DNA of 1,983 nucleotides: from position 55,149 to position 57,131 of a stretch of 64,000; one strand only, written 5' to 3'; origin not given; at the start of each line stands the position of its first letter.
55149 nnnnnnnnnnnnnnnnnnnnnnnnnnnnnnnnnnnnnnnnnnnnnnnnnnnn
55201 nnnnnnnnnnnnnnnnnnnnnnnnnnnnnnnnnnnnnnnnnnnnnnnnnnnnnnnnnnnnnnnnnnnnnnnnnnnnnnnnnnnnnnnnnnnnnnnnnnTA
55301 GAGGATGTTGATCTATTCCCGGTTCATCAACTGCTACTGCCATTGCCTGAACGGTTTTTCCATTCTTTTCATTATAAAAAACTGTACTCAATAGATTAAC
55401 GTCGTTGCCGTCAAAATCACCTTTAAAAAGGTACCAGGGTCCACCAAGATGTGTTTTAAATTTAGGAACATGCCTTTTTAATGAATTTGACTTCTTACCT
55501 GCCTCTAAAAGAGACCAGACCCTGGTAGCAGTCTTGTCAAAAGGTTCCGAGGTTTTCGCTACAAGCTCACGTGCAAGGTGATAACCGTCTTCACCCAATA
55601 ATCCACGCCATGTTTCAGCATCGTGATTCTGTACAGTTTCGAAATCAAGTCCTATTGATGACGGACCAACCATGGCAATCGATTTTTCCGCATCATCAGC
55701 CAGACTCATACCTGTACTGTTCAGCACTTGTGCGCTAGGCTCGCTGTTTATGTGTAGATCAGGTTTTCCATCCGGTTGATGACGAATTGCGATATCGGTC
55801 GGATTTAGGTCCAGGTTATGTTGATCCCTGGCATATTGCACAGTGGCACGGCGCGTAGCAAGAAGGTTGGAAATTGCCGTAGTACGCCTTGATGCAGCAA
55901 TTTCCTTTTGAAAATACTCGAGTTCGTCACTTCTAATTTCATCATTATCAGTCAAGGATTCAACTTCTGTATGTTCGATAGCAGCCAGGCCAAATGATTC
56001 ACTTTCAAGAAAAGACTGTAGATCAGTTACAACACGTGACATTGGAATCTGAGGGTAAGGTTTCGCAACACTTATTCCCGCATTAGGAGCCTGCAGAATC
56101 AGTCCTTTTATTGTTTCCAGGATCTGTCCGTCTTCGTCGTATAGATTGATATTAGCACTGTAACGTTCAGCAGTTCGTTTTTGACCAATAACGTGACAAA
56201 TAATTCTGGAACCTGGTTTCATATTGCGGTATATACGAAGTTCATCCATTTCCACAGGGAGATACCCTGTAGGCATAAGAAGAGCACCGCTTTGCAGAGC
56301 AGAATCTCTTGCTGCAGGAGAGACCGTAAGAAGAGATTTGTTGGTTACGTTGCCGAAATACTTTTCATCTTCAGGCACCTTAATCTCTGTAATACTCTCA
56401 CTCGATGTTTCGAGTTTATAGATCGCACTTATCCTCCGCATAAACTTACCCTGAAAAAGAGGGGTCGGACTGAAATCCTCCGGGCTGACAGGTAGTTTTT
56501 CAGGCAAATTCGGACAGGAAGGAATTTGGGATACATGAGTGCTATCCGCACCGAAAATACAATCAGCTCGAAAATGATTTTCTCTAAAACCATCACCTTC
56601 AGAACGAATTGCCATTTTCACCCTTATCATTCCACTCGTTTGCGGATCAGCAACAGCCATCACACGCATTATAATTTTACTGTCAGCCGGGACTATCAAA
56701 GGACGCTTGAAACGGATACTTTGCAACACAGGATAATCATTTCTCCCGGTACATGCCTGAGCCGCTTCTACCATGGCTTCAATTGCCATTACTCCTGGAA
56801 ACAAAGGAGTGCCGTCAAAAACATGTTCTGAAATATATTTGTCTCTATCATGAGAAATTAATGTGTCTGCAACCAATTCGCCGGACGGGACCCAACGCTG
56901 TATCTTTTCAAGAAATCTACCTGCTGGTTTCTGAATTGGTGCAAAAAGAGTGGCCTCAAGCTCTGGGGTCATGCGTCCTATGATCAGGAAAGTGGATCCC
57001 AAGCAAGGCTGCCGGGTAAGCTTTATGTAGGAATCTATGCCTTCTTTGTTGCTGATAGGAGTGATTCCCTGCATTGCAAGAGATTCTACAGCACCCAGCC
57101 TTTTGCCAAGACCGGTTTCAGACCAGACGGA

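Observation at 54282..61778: Enediyne-PKSE-like iterative PKS with built-in PPTase-like domain plus an extra C-terminal methyltransferase, and no thioesterase or warhead cassette in view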

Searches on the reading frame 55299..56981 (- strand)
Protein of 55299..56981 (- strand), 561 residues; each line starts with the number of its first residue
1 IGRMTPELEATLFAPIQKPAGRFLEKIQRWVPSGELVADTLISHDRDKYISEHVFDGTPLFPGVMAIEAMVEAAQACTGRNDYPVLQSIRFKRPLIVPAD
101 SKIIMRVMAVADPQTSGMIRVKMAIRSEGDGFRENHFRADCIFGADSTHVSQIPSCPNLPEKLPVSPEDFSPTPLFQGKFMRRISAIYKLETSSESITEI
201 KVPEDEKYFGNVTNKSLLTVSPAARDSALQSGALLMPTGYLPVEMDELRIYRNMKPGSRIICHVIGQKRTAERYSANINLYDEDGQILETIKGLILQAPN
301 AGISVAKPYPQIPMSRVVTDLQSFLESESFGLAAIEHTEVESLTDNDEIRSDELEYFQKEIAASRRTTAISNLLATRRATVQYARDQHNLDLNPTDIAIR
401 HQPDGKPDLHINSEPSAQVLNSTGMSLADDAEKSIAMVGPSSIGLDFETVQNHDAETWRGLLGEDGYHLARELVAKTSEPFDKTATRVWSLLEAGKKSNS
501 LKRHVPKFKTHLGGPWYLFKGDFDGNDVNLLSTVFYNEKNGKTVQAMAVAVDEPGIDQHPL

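Call 58: search_dna_similar(query=window:55299-56981:-, collection=plasmids, mode=protein, max_evalue=0.00001, max_rows=25)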
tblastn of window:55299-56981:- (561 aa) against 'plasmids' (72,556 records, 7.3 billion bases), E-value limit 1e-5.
Records with a match: 51; places in all: 54; records where one place covers at least 80% of the query: 47.
Best place of each record, by identity: <60% 51.
By first word of the organism name: Streptomyces 46; Gloeothece 1; Nonomuraea 1; Pseudonocardia 1; Sinorhizobium 1; Pseudoalteromonas 1.
By predicted mobility (MOB-suite, as given by PLSDB): non-mobilizable 45; mobilizable 5; conjugative 1.
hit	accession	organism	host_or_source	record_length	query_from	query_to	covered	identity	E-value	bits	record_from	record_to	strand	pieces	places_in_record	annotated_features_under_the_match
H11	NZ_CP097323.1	Streptomyces sp. RerS4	root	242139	35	519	86%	28.1%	8e-32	138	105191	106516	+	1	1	type I polyketide synthase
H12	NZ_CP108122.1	Streptomyces sp. NBC_00209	-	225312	35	524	87%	27.8%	6e-34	145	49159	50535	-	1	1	type I polyketide synthase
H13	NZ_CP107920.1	Streptomyces sp. NBC_00441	-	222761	35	524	87%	27.8%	7e-34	145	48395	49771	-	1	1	type I polyketide synthase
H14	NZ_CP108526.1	Streptomyces zaomyceticus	-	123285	35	499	83%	29.2%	5e-31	136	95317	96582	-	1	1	type I polyketide synthase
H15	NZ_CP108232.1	Streptomyces zaomyceticus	-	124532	35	499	83%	29.2%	5e-31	136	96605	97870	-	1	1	type I polyketide synthase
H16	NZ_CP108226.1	Streptomyces zaomyceticus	-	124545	35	499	83%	29.2%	5e-31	136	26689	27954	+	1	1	type I polyketide synthase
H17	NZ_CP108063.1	Streptomyces zaomyceticus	-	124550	35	499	83%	29.2%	5e-31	136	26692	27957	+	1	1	type I polyketide synthase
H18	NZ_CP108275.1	Streptomyces zaomyceticus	-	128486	35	499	83%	29.2%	5e-31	136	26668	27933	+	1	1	type I polyketide synthase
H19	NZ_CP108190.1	Streptomyces zaomyceticus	-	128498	35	499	83%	29.2%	5e-31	136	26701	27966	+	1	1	type I polyketide synthase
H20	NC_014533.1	Gloeothece verrucosa PCC 7822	fresh water in rice field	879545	13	509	89%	27.2%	9e-37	154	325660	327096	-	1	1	SDR family NAD(P)-dependent oxidoreductase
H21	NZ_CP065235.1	Streptomyces clavuligerus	cell culture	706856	19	499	86%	28.0%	4e-30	133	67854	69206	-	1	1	type I polyketide synthase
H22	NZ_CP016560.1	Streptomyces clavuligerus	-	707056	19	499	86%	28.0%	4e-30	133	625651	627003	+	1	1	type I polyketide synthase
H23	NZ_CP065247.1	Streptomyces clavuligerus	cell culture,lab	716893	19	499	86%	28.0%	4e-30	133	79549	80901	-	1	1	type I polyketide synthase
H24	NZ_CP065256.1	Streptomyces clavuligerus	cell culture,lab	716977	19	499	86%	28.0%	4e-30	133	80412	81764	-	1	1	type I polyketide synthase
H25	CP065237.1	Streptomyces clavuligerus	cell culture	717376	19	499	86%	28.0%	4e-30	133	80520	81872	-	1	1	type I polyketide synthase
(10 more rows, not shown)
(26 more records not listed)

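Call 59: get_annotated_region(hit=H12, flank=10000)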
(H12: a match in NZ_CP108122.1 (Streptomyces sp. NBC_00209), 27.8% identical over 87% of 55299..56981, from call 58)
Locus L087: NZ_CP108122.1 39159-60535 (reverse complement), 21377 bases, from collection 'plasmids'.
description: Streptomyces sp. NBC_00209 plasmid unnamed1, complete sequence
organism: Streptomyces sp. NBC_00209 (NCBI taxid 2975682)
taxonomy: Bacteria; Actinomycetota; Actinomycetes; Kitasatosporales; Streptomycetaceae; Streptomyces; Streptomyces sp. NBC 00209
host: -; source: -; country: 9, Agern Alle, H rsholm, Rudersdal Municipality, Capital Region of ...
typing (MOB-suite, as given by PLSDB): non-mobilizable
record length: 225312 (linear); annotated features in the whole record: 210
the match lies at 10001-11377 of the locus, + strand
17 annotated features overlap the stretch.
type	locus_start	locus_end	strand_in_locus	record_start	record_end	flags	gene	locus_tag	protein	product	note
CDS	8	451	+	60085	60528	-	-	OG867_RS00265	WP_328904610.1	helix-turn-helix domain-containing protein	-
CDS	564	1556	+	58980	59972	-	-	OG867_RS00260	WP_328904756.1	DUF1702 family protein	-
CDS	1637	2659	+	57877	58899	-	-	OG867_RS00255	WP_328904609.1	DUF1702 family protein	-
CDS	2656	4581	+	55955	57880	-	-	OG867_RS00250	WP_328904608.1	VCBS repeat-containing protein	-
CDS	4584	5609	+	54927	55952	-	-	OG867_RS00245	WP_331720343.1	enediyne biosynthesis protein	-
CDS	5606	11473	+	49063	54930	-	-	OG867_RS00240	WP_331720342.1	type I polyketide synthase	GO:0030639 - polyketide biosynthetic process [Evidence IEA]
CDS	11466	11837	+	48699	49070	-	-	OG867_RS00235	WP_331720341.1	hypothetical protein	-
CDS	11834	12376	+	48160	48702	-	-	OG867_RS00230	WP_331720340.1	flavin reductase family protein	-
CDS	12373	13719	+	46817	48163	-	-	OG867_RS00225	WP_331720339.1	cytochrome P450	-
CDS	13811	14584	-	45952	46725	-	-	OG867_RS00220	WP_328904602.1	AraC family transcriptional regulator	-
CDS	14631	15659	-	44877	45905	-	-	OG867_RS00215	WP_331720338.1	ParB/RepB/Spo0J family partition protein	-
CDS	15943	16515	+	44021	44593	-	-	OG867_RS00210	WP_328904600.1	DUF5987 family protein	-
CDS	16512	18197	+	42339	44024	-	-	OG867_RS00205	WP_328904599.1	GMC family oxidoreductase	-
CDS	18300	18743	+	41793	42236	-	-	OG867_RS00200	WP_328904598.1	acyl-CoA thioesterase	-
CDS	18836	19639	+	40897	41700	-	-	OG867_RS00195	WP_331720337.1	TIGR03084 family metal-binding protein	-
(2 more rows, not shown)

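Call 61: get_annotated_region(hit=H20, flank=9000)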
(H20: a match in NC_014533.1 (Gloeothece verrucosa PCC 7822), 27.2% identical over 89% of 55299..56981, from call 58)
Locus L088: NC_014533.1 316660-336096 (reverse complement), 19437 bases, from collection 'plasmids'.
description: Gloeothece verrucosa PCC 7822 plasmid Cy782201, complete sequence
organism: Gloeothece verrucosa PCC 7822 (NCBI taxid 497965)
taxonomy: Bacteria; Cyanobacteriota; Cyanophyceae; Chroococcales; Aphanothecaceae; Gloeothece; Gloeothece verrucosa; Gloeothece verrucosa PCC 7822
host: -; source: fresh water in rice field; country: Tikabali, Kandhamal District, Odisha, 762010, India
typing (MOB-suite, as given by PLSDB): non-mobilizable; mating-pair formation MPF_T
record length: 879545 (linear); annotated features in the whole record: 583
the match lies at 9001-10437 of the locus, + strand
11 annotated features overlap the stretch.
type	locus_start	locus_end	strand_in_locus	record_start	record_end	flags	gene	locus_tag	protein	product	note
CDS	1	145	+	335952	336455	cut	-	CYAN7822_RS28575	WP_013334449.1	hypothetical protein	-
CDS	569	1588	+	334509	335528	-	-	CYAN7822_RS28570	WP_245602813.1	ParA family protein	-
CDS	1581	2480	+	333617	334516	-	-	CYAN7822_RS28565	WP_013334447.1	hypothetical protein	-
CDS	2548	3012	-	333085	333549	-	-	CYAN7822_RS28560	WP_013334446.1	hypothetical protein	-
CDS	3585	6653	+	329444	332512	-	-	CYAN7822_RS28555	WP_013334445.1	type I polyketide synthase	-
CDS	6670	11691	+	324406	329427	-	-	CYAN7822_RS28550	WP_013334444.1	SDR family NAD(P)-dependent oxidoreductase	-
CDS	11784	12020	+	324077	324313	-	-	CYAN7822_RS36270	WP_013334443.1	hypothetical protein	-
CDS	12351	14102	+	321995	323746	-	-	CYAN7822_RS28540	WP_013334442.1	tryptophan 7-halogenase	-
CDS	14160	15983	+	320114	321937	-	-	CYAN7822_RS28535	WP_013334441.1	tryptophan 7-halogenase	-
CDS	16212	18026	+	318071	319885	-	-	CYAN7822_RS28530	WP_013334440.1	tryptophan 7-halogenase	-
CDS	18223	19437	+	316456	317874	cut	-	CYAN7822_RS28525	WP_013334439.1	carotenoid oxygenase family protein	-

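Call 62: get_annotated_region(hit=H21, flank=9000)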
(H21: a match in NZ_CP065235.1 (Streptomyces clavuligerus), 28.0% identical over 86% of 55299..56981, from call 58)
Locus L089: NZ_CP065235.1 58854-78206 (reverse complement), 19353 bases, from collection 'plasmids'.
description: Streptomyces clavuligerus strain F1D18 plasmid pF1D18A, complete sequence
organism: Streptomyces clavuligerus (NCBI taxid 1901)
taxonomy: Bacteria; Actinomycetota; Actinomycetes; Kitasatosporales; Streptomycetaceae; Streptomyces; Streptomyces clavuligerus
host: -; source: cell culture; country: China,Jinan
typing (MOB-suite, as given by PLSDB): non-mobilizable; replicon rep_cluster_12,rep_cluster_1922
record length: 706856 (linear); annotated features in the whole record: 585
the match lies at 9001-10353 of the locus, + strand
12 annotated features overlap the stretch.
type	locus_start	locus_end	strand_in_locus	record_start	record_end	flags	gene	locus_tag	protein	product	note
CDS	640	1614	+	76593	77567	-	-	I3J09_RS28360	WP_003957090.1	DUF1702 family protein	-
CDS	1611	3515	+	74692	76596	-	-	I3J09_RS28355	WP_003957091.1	VCBS repeat-containing protein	-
CDS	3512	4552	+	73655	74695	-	-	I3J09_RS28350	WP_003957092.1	enediyne biosynthesis protein UnbU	-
CDS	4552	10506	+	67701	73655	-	-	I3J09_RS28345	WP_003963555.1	type I polyketide synthase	GO:0030639 - polyketide biosynthetic process [Evidence IEA]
CDS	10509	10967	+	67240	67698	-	-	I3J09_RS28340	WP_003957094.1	acyl-CoA thioesterase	-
CDS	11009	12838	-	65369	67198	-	-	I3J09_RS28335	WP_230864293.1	helix-turn-helix domain-containing protein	GO:0006355 - regulation of DNA-templated transcription [Evidence IEA]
CDS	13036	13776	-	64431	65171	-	-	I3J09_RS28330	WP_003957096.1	SDR family oxidoreductase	-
CDS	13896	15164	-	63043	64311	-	-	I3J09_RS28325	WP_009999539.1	MFS transporter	GO:0055085 - transmembrane transport [Evidence IEA]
CDS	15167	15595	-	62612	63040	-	-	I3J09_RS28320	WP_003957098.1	DUF1428 family protein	-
CDS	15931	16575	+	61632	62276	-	-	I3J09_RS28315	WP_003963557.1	crotonobetainyl-CoA--carnitine CoA-transferase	-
CDS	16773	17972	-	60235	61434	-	-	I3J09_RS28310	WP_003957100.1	hypothetical protein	-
CDS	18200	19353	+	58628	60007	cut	-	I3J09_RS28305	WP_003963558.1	AarF/UbiB family protein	-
